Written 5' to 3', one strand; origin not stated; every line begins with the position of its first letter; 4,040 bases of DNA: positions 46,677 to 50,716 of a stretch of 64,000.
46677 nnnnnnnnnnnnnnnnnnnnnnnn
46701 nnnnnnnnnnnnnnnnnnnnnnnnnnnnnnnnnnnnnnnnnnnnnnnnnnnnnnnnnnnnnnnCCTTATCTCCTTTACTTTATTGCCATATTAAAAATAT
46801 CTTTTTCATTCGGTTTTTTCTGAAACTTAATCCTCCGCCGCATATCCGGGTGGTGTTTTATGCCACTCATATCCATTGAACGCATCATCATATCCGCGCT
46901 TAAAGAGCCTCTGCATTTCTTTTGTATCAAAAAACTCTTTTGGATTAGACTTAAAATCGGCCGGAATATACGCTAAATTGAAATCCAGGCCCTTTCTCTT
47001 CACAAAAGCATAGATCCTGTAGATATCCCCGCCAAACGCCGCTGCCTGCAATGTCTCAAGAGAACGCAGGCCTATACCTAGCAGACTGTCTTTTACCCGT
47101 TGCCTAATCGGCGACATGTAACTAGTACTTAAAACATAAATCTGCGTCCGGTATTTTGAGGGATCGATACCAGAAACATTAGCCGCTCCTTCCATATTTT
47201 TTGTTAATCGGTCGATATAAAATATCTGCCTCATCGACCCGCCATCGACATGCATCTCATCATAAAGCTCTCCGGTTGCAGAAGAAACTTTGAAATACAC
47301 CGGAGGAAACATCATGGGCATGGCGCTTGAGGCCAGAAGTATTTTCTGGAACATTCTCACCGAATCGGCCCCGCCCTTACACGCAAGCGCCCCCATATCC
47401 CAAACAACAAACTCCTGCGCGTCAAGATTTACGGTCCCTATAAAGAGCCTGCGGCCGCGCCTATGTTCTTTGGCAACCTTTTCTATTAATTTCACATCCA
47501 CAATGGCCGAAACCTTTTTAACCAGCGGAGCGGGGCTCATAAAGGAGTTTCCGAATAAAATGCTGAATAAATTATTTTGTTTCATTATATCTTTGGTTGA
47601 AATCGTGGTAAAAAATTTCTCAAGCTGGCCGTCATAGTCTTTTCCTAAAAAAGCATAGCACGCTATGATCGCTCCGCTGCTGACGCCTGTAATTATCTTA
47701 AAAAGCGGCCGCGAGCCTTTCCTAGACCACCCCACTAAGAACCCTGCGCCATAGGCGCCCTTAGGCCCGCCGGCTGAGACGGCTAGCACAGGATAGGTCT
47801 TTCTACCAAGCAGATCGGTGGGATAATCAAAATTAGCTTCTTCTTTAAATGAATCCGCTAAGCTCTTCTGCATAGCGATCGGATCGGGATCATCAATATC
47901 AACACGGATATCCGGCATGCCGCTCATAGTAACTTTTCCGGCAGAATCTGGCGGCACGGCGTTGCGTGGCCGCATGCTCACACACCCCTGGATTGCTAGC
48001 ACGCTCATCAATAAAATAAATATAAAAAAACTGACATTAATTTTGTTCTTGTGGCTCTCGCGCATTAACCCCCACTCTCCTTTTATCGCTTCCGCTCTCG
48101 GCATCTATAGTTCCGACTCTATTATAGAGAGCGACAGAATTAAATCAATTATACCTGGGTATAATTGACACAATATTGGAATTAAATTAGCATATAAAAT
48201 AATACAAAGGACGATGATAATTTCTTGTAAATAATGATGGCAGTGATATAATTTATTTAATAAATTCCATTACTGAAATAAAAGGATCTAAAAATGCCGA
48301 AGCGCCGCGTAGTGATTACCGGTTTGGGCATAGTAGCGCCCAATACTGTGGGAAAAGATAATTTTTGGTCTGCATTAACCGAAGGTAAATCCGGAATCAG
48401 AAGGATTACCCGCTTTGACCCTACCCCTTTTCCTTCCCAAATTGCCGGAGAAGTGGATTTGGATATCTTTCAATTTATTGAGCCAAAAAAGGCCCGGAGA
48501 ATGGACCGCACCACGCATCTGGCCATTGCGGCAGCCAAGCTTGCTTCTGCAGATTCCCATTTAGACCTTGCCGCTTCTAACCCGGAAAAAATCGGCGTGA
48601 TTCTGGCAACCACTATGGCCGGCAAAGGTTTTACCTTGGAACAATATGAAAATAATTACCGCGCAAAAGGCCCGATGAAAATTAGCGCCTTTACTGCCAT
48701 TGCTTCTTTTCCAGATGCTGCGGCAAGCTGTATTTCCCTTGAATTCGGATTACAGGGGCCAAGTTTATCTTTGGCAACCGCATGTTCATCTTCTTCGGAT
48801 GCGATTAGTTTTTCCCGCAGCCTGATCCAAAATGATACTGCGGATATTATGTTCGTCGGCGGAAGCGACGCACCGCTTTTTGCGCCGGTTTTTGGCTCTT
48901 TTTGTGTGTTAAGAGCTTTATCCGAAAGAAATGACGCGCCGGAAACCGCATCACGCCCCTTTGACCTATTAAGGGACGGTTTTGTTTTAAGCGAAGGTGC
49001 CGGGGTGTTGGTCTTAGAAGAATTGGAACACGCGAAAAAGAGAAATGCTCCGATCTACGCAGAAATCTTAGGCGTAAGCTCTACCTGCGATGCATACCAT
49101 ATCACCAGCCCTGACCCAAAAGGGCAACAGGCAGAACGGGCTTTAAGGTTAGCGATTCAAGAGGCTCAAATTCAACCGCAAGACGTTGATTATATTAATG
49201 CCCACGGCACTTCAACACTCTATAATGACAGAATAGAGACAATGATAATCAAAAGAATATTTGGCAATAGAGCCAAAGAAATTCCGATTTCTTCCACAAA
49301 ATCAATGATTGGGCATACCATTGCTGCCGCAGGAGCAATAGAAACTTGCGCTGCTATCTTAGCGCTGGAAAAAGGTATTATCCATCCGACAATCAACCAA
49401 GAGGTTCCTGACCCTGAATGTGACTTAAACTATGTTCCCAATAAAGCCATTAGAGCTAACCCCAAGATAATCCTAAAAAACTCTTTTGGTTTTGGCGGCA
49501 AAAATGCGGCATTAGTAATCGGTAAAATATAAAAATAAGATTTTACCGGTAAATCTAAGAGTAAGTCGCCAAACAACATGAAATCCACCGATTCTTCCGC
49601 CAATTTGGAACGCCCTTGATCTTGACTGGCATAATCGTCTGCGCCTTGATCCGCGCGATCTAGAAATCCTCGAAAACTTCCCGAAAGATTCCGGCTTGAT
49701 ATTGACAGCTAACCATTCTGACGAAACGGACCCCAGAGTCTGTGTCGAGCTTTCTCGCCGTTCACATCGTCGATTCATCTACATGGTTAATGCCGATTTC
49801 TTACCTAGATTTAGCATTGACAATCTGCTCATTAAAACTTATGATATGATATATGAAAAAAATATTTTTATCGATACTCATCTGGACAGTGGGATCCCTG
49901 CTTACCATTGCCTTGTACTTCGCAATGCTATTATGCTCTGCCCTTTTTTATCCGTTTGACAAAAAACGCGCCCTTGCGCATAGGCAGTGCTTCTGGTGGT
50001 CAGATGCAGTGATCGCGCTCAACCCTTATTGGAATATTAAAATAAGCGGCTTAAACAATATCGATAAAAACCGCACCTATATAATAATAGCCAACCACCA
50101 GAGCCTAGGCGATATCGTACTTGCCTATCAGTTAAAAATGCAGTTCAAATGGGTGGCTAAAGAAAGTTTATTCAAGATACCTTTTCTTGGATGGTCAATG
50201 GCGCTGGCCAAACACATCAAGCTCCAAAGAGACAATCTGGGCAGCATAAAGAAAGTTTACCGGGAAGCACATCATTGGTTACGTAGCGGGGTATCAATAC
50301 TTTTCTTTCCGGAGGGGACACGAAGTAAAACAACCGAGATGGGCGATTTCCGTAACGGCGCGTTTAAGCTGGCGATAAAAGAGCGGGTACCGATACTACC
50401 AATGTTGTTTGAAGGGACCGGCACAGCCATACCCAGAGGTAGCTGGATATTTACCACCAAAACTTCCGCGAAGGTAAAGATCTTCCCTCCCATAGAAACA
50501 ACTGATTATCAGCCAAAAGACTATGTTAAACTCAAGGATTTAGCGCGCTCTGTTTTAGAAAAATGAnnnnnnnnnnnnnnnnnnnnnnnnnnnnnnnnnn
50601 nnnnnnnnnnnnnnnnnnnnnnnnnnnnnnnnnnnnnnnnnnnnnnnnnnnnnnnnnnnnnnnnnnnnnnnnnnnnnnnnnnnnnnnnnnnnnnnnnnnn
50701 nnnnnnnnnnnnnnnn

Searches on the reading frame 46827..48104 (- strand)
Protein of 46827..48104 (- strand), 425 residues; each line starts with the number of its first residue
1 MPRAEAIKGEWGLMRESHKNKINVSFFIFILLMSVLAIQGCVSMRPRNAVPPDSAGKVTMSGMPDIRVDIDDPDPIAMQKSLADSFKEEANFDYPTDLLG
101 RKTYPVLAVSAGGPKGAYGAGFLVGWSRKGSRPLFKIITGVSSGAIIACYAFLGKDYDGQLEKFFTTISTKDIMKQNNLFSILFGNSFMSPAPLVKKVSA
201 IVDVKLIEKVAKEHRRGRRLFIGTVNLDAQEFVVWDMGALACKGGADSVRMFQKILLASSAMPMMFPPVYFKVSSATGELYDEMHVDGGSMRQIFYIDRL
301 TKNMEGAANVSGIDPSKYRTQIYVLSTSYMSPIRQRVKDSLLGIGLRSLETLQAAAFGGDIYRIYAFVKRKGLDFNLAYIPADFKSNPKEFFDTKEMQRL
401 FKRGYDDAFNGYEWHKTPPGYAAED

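Call 6: search_protein_families(library=pfam, proteins=[window:46827-48104:-], max_evalue=0.01)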
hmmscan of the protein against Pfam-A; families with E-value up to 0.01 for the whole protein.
window:46827-48104:- (425 aa): 1 family
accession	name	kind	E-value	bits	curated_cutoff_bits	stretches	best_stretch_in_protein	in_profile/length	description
PF01734.28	Patatin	-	2.1e-20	74.2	27.7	1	107-289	1-180/191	Patatin-like phospholipase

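Call 7: search_protein_families(library=ncbifam, proteins=[window:46827-48104:-], max_evalue=0.001)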
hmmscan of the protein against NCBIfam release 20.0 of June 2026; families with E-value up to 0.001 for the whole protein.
window:46827-48104:- (425 aa): 2 families
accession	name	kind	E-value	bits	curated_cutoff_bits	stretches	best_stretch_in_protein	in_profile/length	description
NF041079.1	CBASS_lipase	equivalog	3.4e-08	33.1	200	1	106-289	3-174/317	CBASS cGAMP-activated phospholipase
NF053870.1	DS2_1_antiphage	equivalog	0.00038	19.9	400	1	106-177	2-74/299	anti-phage phospholipase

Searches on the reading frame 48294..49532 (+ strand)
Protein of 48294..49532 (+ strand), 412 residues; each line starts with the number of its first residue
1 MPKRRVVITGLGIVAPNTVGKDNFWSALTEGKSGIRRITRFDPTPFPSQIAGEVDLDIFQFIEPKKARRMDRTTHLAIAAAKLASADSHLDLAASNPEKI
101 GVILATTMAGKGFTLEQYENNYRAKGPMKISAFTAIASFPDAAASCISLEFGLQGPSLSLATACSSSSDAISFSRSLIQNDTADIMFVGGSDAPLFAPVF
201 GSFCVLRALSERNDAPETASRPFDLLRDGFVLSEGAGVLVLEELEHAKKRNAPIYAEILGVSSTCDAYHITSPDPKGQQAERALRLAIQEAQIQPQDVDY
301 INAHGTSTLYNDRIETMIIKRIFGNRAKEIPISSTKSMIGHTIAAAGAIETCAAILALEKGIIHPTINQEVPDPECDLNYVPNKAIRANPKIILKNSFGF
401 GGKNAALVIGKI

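Call 6: search_protein_families(library=pfam, proteins=[window:48294-49532:+], max_evalue=0.01)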
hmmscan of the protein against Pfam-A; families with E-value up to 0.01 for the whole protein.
window:48294-49532:+ (412 aa): 2 families
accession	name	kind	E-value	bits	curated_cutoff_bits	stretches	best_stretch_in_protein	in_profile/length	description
PF00109.32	ketoacyl-synt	-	1.9e-50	172.3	20.8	1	4-247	2-252/252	Beta-ketoacyl synthase, N-terminal domain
PF02801.28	Ketoacyl-synt_C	-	1e-38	132.4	20.8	1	255-369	1-118/119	Beta-ketoacyl synthase, C-terminal domain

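Call 7: search_protein_families(library=ncbifam, proteins=[window:48294-49532:+], max_evalue=0.001)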
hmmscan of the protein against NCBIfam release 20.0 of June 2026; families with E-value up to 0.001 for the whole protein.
window:48294-49532:+ (412 aa): 21 families
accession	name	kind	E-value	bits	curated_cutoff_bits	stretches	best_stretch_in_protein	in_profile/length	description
TIGR03150.1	fabF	equivalog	2.6e-153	510.5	493.75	1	4-409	1-406/407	beta-ketoacyl-ACP synthase II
NF005589.0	PRK07314.1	subfamily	3.1e-146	487.3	387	1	2-412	2-412/413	beta-ketoacyl-ACP synthase II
NF004970.0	PRK06333.1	subfamily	1.6e-122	409.4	525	1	2-410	2-420/424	beta-ketoacyl-ACP synthase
NF006274.0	PRK08439.1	equivalog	3e-119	398.5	621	1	4-411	2-405/406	beta-ketoacyl-ACP synthase II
NF005076.0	PRK06501.1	equivalog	7.6e-99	331.4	629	1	6-410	13-421/425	beta-ketoacyl-ACP synthase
NF006434.0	PRK08722.1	equivalog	3.8e-97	325.8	759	1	1-411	1-413/414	beta-ketoacyl-ACP synthase II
NF006587.0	PRK09116.1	equivalog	4.7e-85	285.8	470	1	4-411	2-406/408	beta-ketoacyl-ACP synthase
NF005935.0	PRK07967.1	equivalog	1.5e-84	284.2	630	1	4-411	2-403/406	beta-ketoacyl-ACP synthase I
NF005916.1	PRK07910.1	equivalog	1.1e-79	268.3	560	1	5-411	13-417/418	KasA/KasB family beta-ketoacyl-ACP synthase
NF006618.0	PRK09185.1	subfamily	1.4e-76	258.1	407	1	5-411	4-392/394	beta-ketoacyl-ACP synthase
NF005490.0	PRK07103.1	equivalog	5.7e-70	236.4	445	1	3-411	3-412/414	polyketide beta-ketoacyl:acyl carrier protein synthase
NF004618.0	PRK05952.1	equivalog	1.5e-68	231.5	455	1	5-411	3-382/384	beta-ketoacyl-ACP synthase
NF058662.1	cispenta_AmcF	equivalog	1.1e-64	218.7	325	1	6-409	2-367/369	cispentacin biosynthesis acyltransferase subunit AmcF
NF045894.1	PKS_plus_SDR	equivalog_domain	9.4e-43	146.1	1740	1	51-382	69-389/1515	type I polyketide synthase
NF040607.1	mycolic_Pks13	equivalog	2.3e-38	131.4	2100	1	55-410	171-524/1680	polyketide synthase Pks13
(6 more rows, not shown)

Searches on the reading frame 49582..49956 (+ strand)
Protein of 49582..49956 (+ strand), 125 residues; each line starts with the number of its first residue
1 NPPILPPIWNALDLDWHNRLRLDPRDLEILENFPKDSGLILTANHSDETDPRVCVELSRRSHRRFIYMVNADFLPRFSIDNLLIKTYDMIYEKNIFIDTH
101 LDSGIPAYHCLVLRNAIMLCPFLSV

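Call 42: search_protein_families(library=pfam, proteins=[window:49582-49956:+], max_evalue=10)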
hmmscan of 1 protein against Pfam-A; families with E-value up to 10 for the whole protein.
seq(125 aa): 1 family
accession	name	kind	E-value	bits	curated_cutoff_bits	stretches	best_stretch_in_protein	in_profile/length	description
PF01553.26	Acyltransferase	-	0.008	16.4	23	1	28-74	5-52/132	Acyltransferase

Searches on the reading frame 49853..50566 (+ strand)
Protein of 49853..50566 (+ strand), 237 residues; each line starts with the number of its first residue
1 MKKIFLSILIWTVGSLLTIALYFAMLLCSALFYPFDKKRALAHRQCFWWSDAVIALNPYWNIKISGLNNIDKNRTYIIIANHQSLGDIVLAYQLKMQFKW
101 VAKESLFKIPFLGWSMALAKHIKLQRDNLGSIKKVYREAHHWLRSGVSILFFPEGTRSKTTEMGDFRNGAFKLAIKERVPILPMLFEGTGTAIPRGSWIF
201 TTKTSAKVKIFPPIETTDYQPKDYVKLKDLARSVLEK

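Call 6: search_protein_families(library=pfam, proteins=[window:49853-50566:+], max_evalue=0.01)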
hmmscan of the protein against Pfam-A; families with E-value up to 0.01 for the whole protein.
window:49853-50566:+ (237 aa): 1 family
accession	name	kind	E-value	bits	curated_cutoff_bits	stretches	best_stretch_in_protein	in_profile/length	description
PF01553.26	Acyltransferase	-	5.9e-28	97.7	23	1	62-185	2-130/132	Acyltransferase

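Call 7: search_protein_families(library=ncbifam, proteins=[window:49853-50566:+], max_evalue=0.001)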
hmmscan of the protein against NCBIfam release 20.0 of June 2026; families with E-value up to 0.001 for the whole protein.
window:49853-50566:+ (237 aa): 11 families
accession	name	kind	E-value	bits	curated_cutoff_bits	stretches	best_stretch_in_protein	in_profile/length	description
TIGR00530.1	AGP_acyltrn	subfamily_domain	3.9e-31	107.5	102.95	1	62-185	4-128/130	1-acylglycerol-3-phosphate O-acyltransferase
NF011593.0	PRK15018.1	equivalog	5.2e-18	65.7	501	1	23-236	13-226/245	1-acylglycerol-3-phosphate O-acyltransferase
NF006386.0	PRK08633.1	equivalog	3.5e-12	44.9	1221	1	54-189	421-554/1147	acyl-[ACP]--phospholipid O-acyltransferase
NF052553.1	LyOrLpactfOlsABRUA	equivalog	1.4e-11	44.1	300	1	40-171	34-161/263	lyso-ornithine lipid O-acyltransferase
NF010621.0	PRK14014.1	domain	8e-10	38.3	186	1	8-118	15-135/301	acetyltransferase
NF058536.1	LPAAT_acyl_YihG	equivalog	9.4e-10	38.2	260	1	15-158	23-181/290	1-acylglycerol-3-phosphate O-acyltransferase, YihG family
NF005291.0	PRK06814.1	equivalog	4.7e-08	31.4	1349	1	54-224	433-596/1140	acyl-[ACP]--phospholipid O-acyltransferase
NF052552.1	LyOrLpactfOlsARHOCB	equivalog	7.7e-08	31.6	300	1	77-172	89-182/271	lyso-ornithine lipid O-acyltransferase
NF005959.0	PRK08043.1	equivalog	7.5e-06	24.5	886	1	59-214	13-160/719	bifunctional acyl-ACP--phospholipid O-acyltransferase/long-chain-fatty-acid--ACP ligase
NF052615.1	orn_lipid_OlsF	equivalog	6.1e-05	21.8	620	1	56-189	62-199/570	bifunctional ornithine lipid synthase OlsF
NF053697.1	LyGlyAclTfGlsABct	equivalog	0.00033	19.9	260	1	50-190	52-197/267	lyso-glycine lipid O-acyltransferase GlsA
